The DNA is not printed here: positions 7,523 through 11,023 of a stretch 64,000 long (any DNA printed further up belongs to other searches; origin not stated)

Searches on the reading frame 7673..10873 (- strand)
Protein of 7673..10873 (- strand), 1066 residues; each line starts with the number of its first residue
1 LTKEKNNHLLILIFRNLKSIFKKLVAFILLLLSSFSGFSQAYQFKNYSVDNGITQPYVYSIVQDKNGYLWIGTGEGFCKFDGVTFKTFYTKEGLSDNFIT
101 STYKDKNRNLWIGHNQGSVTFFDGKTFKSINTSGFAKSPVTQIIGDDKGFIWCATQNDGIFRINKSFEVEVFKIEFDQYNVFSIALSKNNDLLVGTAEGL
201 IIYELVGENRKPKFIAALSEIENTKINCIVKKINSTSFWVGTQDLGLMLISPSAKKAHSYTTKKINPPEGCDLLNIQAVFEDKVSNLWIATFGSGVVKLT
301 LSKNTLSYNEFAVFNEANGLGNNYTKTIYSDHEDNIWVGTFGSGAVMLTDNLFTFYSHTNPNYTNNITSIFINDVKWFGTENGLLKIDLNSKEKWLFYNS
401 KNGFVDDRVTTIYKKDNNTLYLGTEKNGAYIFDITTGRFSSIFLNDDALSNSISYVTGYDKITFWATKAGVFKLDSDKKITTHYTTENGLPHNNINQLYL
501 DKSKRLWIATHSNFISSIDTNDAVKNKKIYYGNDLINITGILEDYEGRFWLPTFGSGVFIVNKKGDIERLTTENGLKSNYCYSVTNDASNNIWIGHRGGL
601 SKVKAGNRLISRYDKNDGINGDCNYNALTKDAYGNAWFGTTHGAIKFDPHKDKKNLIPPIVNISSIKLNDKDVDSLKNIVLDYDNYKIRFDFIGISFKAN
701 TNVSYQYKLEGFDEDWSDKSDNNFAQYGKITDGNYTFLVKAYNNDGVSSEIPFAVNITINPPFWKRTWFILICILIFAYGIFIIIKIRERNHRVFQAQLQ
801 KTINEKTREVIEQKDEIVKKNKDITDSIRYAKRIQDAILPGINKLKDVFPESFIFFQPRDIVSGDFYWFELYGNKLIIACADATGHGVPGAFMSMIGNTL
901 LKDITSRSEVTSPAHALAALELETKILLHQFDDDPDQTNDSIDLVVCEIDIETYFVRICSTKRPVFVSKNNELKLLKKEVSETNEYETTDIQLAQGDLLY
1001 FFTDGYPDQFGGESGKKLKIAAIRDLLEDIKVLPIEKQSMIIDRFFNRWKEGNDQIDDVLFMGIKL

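Call 32: search_protein_families(library=pfam, proteins=[window:7673-10873:-], max_evalue=0.00001)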
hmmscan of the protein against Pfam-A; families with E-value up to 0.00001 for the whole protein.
window:7673-10873:- (1066 aa): 4 families
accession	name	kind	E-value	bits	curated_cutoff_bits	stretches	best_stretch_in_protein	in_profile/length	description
PF07494.17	Reg_prop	-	2.8e-37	122.4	20.4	0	54-74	3-23/24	Two component regulator propeller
PF07495.19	Y_Y_Y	-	3e-14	53.1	26.6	1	697-759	2-64/65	Y_Y_Y domain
PF07228.17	SpoIIE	-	5.4e-12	46.5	25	1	874-1064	3-189/192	Stage II sporulation protein E (SpoIIE)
PF23748.1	Beta-prop_LRRK2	-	7.8e-08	32.1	26.9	0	95-299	14-237/359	LRRK2 beta propeller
